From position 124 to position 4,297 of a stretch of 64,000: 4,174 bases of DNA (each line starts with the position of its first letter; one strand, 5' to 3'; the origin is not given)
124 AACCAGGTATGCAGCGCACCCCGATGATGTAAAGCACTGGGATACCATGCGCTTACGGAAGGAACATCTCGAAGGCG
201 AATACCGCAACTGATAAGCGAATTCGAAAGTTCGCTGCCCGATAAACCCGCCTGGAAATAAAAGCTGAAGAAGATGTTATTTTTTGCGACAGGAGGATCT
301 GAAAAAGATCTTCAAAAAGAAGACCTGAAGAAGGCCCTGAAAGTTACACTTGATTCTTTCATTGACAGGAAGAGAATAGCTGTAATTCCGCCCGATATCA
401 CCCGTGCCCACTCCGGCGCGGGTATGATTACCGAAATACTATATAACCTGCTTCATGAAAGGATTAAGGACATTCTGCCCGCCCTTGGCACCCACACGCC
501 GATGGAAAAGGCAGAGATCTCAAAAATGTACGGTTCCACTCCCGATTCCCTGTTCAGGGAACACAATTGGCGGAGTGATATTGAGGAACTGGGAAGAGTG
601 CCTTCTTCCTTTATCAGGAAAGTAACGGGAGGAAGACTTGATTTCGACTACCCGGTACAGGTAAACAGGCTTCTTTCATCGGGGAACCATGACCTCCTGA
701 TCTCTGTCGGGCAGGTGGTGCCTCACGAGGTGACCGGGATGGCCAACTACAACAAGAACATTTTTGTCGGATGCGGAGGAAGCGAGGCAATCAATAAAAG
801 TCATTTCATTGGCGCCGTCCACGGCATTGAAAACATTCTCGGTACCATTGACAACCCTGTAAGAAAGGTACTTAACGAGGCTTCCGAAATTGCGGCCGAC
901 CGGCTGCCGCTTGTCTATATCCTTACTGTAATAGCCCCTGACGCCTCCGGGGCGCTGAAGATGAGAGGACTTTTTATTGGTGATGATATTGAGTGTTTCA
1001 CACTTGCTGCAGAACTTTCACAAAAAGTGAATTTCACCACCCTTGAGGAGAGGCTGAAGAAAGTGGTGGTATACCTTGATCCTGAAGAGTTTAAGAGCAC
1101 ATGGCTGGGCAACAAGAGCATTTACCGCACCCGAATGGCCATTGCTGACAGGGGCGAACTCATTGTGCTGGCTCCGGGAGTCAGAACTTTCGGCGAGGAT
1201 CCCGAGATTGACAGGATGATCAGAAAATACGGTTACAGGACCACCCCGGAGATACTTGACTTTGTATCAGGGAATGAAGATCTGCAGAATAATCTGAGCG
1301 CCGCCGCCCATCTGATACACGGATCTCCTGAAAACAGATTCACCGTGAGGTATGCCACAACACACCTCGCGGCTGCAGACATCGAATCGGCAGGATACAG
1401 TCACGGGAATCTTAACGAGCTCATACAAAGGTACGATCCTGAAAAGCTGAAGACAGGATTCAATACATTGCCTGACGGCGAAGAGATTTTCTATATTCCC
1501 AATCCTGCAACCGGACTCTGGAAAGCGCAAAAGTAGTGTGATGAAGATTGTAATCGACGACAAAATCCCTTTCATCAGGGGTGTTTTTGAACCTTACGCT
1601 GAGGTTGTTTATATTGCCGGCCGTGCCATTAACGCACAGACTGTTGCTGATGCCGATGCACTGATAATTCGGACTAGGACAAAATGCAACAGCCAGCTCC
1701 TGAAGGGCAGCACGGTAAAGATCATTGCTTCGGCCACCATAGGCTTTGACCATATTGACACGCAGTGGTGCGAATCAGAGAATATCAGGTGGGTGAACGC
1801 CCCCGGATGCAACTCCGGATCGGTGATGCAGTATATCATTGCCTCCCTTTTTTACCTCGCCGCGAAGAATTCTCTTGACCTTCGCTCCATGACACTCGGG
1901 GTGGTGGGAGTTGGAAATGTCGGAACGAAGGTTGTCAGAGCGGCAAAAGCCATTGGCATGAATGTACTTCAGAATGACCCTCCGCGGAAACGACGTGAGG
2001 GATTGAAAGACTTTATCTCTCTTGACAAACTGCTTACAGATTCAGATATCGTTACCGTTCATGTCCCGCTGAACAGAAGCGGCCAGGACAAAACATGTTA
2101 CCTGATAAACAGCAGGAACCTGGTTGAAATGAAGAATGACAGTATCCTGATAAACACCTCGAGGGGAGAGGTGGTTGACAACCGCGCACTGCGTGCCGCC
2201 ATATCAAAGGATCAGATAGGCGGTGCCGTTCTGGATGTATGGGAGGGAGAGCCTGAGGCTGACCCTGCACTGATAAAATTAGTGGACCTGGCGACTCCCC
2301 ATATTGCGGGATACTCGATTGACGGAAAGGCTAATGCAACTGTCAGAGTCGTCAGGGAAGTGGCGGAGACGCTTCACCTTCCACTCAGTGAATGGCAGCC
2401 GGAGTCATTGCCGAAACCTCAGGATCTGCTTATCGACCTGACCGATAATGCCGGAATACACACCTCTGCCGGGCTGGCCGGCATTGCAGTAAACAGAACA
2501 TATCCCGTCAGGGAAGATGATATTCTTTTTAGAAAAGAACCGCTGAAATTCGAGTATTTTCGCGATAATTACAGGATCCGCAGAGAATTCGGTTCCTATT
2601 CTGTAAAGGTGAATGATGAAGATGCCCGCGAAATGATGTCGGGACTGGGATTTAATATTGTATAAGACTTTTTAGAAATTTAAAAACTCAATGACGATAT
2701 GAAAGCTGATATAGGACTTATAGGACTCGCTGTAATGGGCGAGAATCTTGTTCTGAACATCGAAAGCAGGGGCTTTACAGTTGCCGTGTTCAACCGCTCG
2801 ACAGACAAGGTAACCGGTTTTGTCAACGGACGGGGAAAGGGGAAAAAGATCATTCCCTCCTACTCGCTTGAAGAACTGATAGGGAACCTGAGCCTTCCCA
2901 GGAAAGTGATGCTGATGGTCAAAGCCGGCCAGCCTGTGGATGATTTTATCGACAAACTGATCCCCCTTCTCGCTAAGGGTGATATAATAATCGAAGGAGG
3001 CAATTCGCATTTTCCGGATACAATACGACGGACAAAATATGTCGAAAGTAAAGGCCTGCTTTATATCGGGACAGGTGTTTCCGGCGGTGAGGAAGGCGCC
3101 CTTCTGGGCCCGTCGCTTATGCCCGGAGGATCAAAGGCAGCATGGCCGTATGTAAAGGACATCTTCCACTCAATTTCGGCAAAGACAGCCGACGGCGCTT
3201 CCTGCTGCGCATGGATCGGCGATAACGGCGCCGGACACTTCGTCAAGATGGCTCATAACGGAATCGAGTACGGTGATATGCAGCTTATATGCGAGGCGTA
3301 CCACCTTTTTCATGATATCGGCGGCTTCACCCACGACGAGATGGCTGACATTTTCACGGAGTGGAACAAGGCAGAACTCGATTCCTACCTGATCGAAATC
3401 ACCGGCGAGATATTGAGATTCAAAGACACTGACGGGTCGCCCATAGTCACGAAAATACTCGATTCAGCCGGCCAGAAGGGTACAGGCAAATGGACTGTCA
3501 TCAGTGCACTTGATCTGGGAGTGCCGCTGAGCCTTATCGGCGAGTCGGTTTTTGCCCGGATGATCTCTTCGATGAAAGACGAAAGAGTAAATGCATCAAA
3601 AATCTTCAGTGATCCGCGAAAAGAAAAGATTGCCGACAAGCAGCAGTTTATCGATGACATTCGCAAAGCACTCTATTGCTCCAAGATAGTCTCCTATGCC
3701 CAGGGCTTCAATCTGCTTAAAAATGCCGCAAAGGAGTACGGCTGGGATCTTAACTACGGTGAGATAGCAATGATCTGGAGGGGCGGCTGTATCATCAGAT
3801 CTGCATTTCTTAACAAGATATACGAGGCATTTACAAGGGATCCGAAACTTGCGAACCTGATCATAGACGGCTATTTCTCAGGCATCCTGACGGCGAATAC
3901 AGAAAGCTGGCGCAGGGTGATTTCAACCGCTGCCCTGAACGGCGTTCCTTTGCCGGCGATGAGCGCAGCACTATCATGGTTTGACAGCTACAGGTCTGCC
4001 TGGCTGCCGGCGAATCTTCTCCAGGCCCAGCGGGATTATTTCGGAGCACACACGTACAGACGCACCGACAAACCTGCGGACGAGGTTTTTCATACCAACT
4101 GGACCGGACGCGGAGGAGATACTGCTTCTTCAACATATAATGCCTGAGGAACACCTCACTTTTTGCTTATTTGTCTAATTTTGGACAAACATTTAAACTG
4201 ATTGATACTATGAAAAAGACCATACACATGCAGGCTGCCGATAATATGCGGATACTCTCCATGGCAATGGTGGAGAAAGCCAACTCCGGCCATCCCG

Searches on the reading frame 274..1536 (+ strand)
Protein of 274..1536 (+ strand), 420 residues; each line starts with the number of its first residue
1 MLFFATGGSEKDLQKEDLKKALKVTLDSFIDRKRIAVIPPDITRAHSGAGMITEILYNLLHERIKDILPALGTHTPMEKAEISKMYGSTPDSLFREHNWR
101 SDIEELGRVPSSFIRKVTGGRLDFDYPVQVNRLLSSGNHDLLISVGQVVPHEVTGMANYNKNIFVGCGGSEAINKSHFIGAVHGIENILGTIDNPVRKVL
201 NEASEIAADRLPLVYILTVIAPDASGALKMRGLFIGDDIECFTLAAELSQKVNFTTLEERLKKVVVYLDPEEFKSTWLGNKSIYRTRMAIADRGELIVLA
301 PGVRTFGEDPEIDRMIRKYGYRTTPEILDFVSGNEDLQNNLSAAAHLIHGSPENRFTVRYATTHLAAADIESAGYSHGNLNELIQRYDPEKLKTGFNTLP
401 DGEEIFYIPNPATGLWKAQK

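Call 45: search_protein_families(library=pfam, proteins=[window:274-1536:+], max_evalue=0.001)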
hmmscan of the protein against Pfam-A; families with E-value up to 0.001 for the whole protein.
window:274-1536:+ (420 aa): 1 family
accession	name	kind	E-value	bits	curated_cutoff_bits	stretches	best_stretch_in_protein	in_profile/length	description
PF09861.14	Lar_N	-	5.6e-15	55.5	23.3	1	25-179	46-194/204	Lactate racemase N-terminal domain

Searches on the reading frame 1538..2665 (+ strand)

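Call 45: search_protein_families(library=pfam, proteins=[window:1538-2665:+], max_evalue=0.001)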
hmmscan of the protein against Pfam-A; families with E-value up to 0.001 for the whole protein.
window:1538-2665:+ (375 aa): 3 families
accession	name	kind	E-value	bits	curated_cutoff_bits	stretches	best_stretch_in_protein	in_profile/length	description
PF02826.25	2-Hacid_dh_C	-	3.5e-38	131.2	25.1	1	111-257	30-178/178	D-isomer specific 2-hydroxyacid dehydrogenase, NAD binding domain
PF00389.36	2-Hacid_dh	-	1e-15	58.1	24.6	1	31-258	32-103/134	D-isomer specific 2-hydroxyacid dehydrogenase, catalytic domain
PF11890.14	DUF3410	-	1.1e-09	38.5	31.4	1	317-371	24-81/81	Domain of unknown function (DUF3410)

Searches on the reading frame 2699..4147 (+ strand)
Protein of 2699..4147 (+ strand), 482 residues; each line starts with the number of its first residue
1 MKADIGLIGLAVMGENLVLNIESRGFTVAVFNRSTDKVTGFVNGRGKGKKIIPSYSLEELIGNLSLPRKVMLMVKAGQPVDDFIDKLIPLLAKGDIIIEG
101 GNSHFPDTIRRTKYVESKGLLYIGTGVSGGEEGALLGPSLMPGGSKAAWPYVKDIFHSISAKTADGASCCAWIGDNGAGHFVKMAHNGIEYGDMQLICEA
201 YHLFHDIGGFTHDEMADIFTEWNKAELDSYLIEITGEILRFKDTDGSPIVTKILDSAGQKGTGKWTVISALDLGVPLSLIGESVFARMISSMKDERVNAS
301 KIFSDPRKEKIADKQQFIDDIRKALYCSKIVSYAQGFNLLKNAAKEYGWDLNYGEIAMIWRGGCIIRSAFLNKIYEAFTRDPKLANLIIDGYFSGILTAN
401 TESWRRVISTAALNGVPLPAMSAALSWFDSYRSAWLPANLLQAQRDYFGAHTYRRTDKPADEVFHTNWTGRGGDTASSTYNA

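Call 45: search_protein_families(library=pfam, proteins=[window:2699-4147:+], max_evalue=0.001)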
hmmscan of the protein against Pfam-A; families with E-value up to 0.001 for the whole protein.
window:2699-4147:+ (482 aa): 2 families
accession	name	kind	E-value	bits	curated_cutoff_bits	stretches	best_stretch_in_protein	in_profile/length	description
PF00393.24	6PGD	-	3.2e-132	440.7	27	1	179-468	1-290/290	6-phosphogluconate dehydrogenase, C-terminal domain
PF03446.21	NAD_binding_2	-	6.3e-45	153.5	21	1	4-173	1-160/161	NAD binding domain of 6-phosphogluconate dehydrogenase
